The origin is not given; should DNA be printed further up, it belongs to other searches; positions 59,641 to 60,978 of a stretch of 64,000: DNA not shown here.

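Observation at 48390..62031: Recurrent Rieske oxygenase + NicX-like module: candidate undescribed N-heterocycle ring-opening pathways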

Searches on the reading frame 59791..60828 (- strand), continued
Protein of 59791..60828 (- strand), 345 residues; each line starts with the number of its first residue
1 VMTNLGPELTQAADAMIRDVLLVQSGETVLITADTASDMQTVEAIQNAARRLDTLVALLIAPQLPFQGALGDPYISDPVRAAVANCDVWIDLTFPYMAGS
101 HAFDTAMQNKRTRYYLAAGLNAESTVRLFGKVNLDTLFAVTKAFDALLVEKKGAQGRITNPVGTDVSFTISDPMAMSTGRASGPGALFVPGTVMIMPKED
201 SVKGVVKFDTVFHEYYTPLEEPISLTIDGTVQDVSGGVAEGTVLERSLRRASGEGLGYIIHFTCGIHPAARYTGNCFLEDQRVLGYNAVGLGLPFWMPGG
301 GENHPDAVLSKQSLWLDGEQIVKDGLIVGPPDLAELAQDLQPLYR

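Call 71: search_protein_families(library=ncbifam, proteins=[L024:5974-6732:+, L024:10385-11401:+, L024:11461-12753:+, L024:9098-10315:+, L043:7715-8740:+, L024:6768-7916:+], max_evalue=0.00001)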
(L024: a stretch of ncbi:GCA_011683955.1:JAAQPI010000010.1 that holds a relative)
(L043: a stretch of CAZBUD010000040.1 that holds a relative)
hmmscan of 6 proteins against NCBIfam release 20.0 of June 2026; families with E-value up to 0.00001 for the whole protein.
L024:5974-6732:+ (252 aa): 2 families
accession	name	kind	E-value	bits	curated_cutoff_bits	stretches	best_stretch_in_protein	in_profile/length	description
TIGR02990.1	ectoine_eutA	equivalog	6.3e-23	81.5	318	1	36-248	31-237/239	ectoine utilization protein EutA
NF052327.1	arylmal_decarb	equivalog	2.3e-18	66.7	225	1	10-248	4-230/231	arylmalonate decarboxylase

L024:10385-11401:+ (338 aa): 10 families
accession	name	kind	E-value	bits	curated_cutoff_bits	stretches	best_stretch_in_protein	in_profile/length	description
NF005757.0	PRK07581.1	subfamily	2.1e-137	457.6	332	1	7-336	6-338/339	hypothetical protein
TIGR01392.2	MetX_acetyl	equivalog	7.2e-48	163.4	500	1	14-314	3-333/351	homoserine O-acetyltransferase MetX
NF001209.0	PRK00175.1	equivalog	4.6e-45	154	331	1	7-315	14-356/381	homoserine O-acetyltransferase MetX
NF005262.1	PRK06765.1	equivalog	5.9e-44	150.5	450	1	8-317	4-351/366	E22 family MetX-like putative esterase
NF005071.0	PRK06489.1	equivalog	1.1e-39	136.6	305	1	4-310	28-332/362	hypothetical protein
NF047917.1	MetX_acetyl_MTB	exception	3.5e-34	118.5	475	1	14-335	13-359/361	homoserine O-acetyltransferase MetX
NF047916.1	MetX_succinyl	exception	1.1e-33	116.8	560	1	11-313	12-348/370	homoserine O-succinyltransferase MetX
NF051488.1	bifunc_PcaDC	exception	3e-08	33.2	390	0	72-161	38-117/375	bifunctional 3-oxoadipate enol-lactonase/4-carboxymuconolactone decarboxylase PcaDC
TIGR03343.1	biphenyl_bphD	equivalog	8.1e-07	28.5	462.15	0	186-316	143-265/282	2-hydroxy-6-oxo-6-phenylhexa-2,4-dienoate hydrolase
NF006449.0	PRK08775.1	equivalog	4.6e-06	25.8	296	0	61-160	89-177/344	homoserine O-succinyltransferase MetX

L024:11461-12753:+ (430 aa): 26 families (the best 25 are shown)
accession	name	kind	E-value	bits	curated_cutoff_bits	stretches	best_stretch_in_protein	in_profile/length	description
NF004815.0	PRK06169.1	equivalog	1.7e-64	218.1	506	1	1-421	4-457/471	amidase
NF005688.0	PRK07488.1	equivalog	2.2e-63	214.8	532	2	2-271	6-284/474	indoleacetamide hydrolase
TIGR00132.1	gatA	equivalog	9.4e-57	192.8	481.1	1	14-422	3-463/466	Asp-tRNA(Asn)/Glu-tRNA(Gln) amidotransferase subunit GatA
NF005686.0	PRK07486.1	subfamily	2.6e-56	191.3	465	2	3-226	10-245/486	amidase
NF006631.0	PRK09201.1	equivalog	3.6e-54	184.2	461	1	10-233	10-244/466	AtzE family amidohydrolase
NF005687.0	PRK07487.1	subfamily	5.1e-53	180.5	428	1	2-427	3-460/468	amidase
NF004816.0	PRK06170.1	equivalog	8.3e-52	176.4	503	1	11-426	16-485/493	amidase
TIGR02715.1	amido_AtzE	subfamily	4.1e-51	174.3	425.75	1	13-225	6-229/452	AtzE family amidohydrolase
NF006169.0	PRK08310.1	equivalog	1.1e-49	169.8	391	1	55-422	13-393/395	amidase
NF005450.0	PRK07042.1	equivalog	2.4e-44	151.6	458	1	1-417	1-446/464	amidase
NF005899.0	PRK07869.1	equivalog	3.7e-43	148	418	1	4-419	12-458/471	amidase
NF006043.0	PRK08186.1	subfamily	5.1e-43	147.4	487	1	12-422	12-447/600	allophanate hydrolase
NF005460.0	PRK07056.1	subfamily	1.6e-42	146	447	1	14-421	15-451/457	amidase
NF009119.0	PRK12470.1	equivalog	3.8e-41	141.6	498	1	2-419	4-448/462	amidase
NF004717.0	PRK06061.1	equivalog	5e-41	140.9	498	2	12-219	22-237/483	amidase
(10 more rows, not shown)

L024:9098-10315:+ (405 aa): 45 families (the best 25 are shown)
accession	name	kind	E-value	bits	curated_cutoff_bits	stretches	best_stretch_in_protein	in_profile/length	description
NF041682.1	ant_diox_AndAa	equivalog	1.2e-106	356.8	650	1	3-403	5-406/406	anthranilate 1,2-dioxygenase system ferredoxin--NAD(+) reductase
NF042949.2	3PPDioc_HcaD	equivalog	3.4e-103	345.4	450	1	3-388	3-385/386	3-phenylpropionate/cinnamic acid dioxygenase ferredoxin--NAD(+) reductase subunit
NF007286.0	PRK09754.1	equivalog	5.2e-80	269.2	447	1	4-402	6-400/400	phenylpropionate dioxygenase ferredoxin reductase subunit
TIGR03385.1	CoA_CoA_reduc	equivalog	1.7e-44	152.4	578.8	1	5-315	3-321/439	CoA-disulfide reductase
TIGR02374.1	nitri_red_nirB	equivalog_domain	1.7e-43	149.1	578.35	1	5-316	2-311/794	nitrite reductase large subunit NirB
NF003437.0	PRK04965.1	equivalog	3.5e-39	134.9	392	1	3-292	4-289/378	NADH:flavorubredoxin reductase NorW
NF045765.1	PhenlGlyoxDHPadH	equivalog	3.7e-39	134.8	475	1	4-389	5-394/416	NADH-dependent phenylglyoxylate dehydrogenase subunit epsilon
NF007123.0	PRK09564.1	equivalog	6.6e-35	120.6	458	1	5-315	4-322/444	CoA-disulfide reductase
NF046103.1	NOXase_Strep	equivalog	3.3e-32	112.1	600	1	5-337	3-342/442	H2O-forming NADH oxidase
TIGR02053.1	MerA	equivalog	1.4e-30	106.8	454.45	1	71-316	94-340/465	mercury(II) reductase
NF010037.0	PRK13512.1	equivalog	8.2e-30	104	394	1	1-310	1-312/438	CoA-disulfide reductase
TIGR01350.1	lipoamide_DH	equivalog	5.9e-29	101.1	408.8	1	97-317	129-342/461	dihydrolipoyl dehydrogenase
NF004991.0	PRK06370.1-3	subfamily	4.6e-26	91.4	620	1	86-281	152-346/509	FAD-containing oxidoreductase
NF004943.0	PRK06292.2-1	equivalog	6.8e-26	91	432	1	64-318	95-344/456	dihydrolipoyl dehydrogenase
TIGR01424.1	gluta_reduc_2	equivalog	1.1e-24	86.8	606.05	1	82-279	112-305/446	glutathione-disulfide reductase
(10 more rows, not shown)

L043:7715-8740:+ (341 aa): 7 families
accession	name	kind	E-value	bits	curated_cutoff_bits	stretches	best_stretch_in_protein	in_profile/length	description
NF005757.0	PRK07581.1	subfamily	2.3e-128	427.8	332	1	2-335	5-338/339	hypothetical protein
TIGR01392.2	MetX_acetyl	equivalog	6.2e-41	140.6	500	1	11-314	4-334/351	homoserine O-acetyltransferase MetX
NF001209.0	PRK00175.1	equivalog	7.9e-38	130.2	331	1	9-328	20-370/381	homoserine O-acetyltransferase MetX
NF005262.1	PRK06765.1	equivalog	7e-37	127.3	450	1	1-316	1-351/366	E22 family MetX-like putative esterase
NF005071.0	PRK06489.1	equivalog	1.1e-30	106.9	305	1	7-289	35-310/362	hypothetical protein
NF047917.1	MetX_acetyl_MTB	exception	2.6e-28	99.2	475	1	4-314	7-343/361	homoserine O-acetyltransferase MetX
NF047916.1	MetX_succinyl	exception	2.8e-25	89.1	560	1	12-298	16-330/370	homoserine O-succinyltransferase MetX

L024:6768-7916:+ (382 aa): 6 families
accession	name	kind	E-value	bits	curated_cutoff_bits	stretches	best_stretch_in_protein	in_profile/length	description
NF058607.1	GlBtMonoOxGbcA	equivalog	2.7e-42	144.7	670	1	33-219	36-223/420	glycine betaine monooxygenase oxygenase subunit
NF042946.1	3PPDioc_HcaE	equivalog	9.2e-32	110.6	830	1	30-218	16-214/450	3-phenylpropionate/cinnamic acid dioxygenase subunit alpha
NF041684.1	ant_diox_AndAc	equivalog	1.2e-29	103.1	750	1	33-219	26-223/418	anthranilate 1,2-dioxygenase large subunit AndAc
TIGR03229.1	benzo_1_2_benA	equivalog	8.3e-28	97.4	780.95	1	30-220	16-217/433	benzoate 1,2-dioxygenase large subunit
TIGR03228.1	anthran_1_2_A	equivalog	1.3e-27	96.7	671.9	1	33-221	19-216/438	anthranilate 1,2-dioxygenase large subunit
NF052579.1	BetMthstMoxSdmAMthl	equivalog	2.9e-08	33.1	600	1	66-152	30-112/351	4beta-methylsterol monooxygenase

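Call 94: search_protein_representatives(protein=window:59791-60828:-)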
Query: 345 residues. Proteins with E-value up to 0.001 (for the whole library): 744; up to 1e-10: 249; up to 1e-30: 31. The best 150 are listed.
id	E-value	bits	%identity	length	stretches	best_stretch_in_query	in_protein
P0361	1.2e-102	360.1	61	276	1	70-340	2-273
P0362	2.2e-97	342.7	48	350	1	10-341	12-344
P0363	3.3e-94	332.3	46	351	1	4-345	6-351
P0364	1.9e-84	300.2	44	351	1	11-336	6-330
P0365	3.0e-83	296.3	42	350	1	5-336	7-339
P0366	4.8e-78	279.2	60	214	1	134-345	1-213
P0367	5.4e-77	275.7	51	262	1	88-330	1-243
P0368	5.7e-77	275.6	41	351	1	12-341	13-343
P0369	6.7e-74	265.5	43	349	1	14-343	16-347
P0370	2.8e-58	214.2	44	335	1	22-269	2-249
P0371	3.6e-58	213.8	94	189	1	246-345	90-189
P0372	4.6e-58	213.5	83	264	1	176-297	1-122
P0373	1.8e-57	211.5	47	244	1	8-237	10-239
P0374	5.5e-55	203.4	47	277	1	7-224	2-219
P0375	7.8e-55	202.9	40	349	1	7-338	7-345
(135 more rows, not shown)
